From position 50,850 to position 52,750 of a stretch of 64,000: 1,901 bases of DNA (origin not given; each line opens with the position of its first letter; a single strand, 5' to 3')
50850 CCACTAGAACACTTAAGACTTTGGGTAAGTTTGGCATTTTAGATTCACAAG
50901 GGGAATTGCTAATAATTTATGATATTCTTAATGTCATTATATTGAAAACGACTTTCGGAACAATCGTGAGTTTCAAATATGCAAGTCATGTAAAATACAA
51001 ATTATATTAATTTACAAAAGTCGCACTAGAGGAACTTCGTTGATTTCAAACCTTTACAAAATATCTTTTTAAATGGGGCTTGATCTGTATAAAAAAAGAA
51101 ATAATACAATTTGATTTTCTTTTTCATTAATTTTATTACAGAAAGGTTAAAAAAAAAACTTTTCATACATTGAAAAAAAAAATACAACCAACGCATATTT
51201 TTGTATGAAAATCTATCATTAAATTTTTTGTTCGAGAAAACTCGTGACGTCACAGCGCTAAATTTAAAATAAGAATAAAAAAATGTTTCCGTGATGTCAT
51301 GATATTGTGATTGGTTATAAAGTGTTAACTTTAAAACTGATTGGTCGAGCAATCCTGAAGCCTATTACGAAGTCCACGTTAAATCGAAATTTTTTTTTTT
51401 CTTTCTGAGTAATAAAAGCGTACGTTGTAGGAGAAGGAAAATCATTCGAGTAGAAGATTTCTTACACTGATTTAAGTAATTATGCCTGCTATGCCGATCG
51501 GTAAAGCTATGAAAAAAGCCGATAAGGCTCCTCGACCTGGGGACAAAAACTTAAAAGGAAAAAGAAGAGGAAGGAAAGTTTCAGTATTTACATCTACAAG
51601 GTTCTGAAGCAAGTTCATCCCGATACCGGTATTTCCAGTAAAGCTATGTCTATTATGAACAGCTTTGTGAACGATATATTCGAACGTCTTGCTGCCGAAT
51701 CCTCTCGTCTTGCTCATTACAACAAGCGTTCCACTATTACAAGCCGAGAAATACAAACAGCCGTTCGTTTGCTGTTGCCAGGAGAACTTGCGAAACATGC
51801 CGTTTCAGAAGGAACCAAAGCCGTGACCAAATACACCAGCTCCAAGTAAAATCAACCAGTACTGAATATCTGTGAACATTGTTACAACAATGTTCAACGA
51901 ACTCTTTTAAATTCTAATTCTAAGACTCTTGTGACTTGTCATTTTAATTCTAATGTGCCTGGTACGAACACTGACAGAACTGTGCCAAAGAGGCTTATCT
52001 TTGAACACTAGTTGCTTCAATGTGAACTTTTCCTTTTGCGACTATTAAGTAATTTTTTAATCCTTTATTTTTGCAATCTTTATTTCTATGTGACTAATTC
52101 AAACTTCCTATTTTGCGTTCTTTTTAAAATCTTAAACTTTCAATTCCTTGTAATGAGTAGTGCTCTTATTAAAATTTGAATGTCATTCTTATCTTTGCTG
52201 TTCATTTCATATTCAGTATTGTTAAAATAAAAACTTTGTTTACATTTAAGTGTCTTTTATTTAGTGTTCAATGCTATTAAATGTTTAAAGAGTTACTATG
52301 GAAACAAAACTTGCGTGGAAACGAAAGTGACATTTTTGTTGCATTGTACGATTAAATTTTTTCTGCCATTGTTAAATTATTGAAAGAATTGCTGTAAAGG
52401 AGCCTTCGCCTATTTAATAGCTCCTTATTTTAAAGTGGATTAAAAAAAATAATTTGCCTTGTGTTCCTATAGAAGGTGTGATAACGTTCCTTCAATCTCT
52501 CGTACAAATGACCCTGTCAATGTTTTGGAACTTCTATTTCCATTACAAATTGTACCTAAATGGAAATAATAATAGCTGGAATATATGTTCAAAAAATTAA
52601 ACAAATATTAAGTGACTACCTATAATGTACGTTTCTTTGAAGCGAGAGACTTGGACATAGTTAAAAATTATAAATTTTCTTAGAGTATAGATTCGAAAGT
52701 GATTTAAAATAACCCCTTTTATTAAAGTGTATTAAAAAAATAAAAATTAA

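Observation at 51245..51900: Solitary H2B gene: canonical promoter, frameshifted N-terminal tail and a non-canonical 3' hairpin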

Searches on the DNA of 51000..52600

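Call 6: search_rna_families(source=window, start=51000, end=52600, threshold=evalue, max_evalue=10, show_alignments=3)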
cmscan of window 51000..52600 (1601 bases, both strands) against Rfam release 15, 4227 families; matches with E-value up to 10: 8.
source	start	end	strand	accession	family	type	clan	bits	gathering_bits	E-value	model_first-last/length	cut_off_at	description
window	51036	51111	+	RF03100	RAGATH-27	Gene; sRNA;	-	20.3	76.1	8.4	1-86/86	no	RAGATH-27 RNA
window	52471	52536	+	RF03186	mir-3689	Gene; miRNA;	-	18.6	58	1.5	1-72/72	no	mir-3689 microRNA precursor family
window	52322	52468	-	RF04359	Plastid-GIID1-clpP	Intron;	-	18.6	140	1.9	1-179/179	no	Plastid group II-D1 clpP intron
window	52354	52397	-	RF01414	Dicty_Class_I_RNA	Gene;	-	18.1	41.5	3.6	8-48/56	no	Class I RNA from Dictyostelium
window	52529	52574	+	RF03259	MIR1514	Gene; miRNA;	-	18.1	90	5.9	1-110/110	no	MIR1514 microRNA precursor family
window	51327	51504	-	RF01971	RMST_10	Gene; lncRNA;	-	16.3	55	9.8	1-154/154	no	Rhabdomyosarcoma 2 associated transcript conserved region 10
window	51095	51131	-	RF01387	isrC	Gene; sRNA;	-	15.6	39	6.7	1-123/123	no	isrC Hfq binding RNA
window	51357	51423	+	RF02716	sno_ncR3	Gene; snRNA; snoRNA; CD-box;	-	14.5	88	9.3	1-75/75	no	Small nucleolar RNA ncR3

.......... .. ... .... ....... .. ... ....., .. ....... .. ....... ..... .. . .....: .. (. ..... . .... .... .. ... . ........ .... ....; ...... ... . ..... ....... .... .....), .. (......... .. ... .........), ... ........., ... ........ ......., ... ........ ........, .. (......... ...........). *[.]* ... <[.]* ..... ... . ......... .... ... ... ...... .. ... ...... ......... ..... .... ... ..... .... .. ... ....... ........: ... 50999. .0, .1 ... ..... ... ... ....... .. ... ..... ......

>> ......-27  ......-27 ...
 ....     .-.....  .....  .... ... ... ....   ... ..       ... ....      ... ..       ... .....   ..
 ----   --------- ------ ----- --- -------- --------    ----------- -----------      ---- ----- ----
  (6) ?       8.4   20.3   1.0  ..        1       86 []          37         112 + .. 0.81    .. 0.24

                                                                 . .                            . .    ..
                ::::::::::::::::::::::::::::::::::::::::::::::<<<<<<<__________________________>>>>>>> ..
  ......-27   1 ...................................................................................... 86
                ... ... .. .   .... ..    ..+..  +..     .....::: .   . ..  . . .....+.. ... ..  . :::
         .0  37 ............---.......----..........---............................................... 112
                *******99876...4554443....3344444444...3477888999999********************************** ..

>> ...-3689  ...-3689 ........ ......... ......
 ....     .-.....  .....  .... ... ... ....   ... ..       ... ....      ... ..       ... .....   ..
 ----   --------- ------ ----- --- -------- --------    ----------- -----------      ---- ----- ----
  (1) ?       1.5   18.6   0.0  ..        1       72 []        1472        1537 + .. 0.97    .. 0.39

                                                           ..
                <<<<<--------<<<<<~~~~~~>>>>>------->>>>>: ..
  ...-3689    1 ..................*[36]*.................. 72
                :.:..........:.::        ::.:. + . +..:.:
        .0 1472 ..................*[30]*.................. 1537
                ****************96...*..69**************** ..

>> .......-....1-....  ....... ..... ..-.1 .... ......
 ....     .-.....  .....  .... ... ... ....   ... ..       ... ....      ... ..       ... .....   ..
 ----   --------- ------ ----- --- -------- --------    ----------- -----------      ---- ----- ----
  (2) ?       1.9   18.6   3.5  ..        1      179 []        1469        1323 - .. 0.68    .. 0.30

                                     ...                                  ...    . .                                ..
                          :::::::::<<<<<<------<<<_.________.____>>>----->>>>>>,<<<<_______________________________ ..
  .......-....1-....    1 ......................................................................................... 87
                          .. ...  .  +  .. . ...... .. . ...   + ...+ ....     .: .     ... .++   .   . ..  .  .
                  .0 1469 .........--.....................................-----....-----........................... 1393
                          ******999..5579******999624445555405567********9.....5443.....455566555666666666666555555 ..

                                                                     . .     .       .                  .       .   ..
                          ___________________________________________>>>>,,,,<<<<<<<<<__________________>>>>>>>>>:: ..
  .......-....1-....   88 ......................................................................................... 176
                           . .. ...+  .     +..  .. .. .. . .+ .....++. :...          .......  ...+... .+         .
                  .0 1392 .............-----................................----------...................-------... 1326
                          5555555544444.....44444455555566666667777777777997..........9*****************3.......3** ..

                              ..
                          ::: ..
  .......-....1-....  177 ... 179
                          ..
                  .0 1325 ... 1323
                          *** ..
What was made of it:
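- On Replication-dependent metazoan histone gene: No Histone3 match at 51000-52600 at E<=10 (call 6).
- Checked: Stem-loop: Rfam Histone3 finds nothing at 51000-52600 even at E<=10 (call 6).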

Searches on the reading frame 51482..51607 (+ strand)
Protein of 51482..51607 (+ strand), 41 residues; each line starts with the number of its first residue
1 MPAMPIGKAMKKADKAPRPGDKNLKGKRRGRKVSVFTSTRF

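Call 18: find_encoding_contigs(protein=window:51482-51607:+, flank=6000, max_places=10)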
Protein window:51482-51607:+ (41 aa): no gene with exactly this product is on record in the collection.

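Call 71: search_protein_families(library=pfam, proteins=[window:51482-51604:+], max_evalue=0.01)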
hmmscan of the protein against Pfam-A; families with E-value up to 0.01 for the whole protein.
window:51482-51604:+ (41 aa): 0 families

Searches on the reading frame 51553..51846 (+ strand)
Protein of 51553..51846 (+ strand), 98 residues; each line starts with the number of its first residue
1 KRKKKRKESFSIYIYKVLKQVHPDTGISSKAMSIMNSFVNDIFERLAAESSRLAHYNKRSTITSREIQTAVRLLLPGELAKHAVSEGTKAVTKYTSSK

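Call 71: search_protein_families(library=pfam, proteins=[window:51553-51846:+], max_evalue=0.01)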
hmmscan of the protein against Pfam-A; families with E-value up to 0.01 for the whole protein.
window:51553-51846:+ (98 aa): 3 families
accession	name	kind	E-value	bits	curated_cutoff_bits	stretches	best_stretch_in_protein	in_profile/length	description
PF00125.30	Histone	-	7.4e-22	78.3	26.4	1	2-73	46-121/122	Core histone H2A/H2B/H3/H4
PF00808.29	CBFD_NFYB_HMF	-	3e-06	27.8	21.4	1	14-71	8-65/65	Histone-like transcription factor (CBF/NF-Y) and archaeal histone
PF03847.19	TFIID_20kDa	-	0.0031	18.4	27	1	16-69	7-60/68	Transcription initiation factor TFIID subunit A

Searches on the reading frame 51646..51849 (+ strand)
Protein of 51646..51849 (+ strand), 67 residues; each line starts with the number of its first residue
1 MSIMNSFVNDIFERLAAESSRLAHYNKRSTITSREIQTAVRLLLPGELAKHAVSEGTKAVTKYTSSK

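Call 17: find_encoding_contigs(protein=window:51646-51849:+, flank=6000, max_places=10)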
Protein window:51646-51849:+ (67 aa): no gene with exactly this product is on record in the collection.
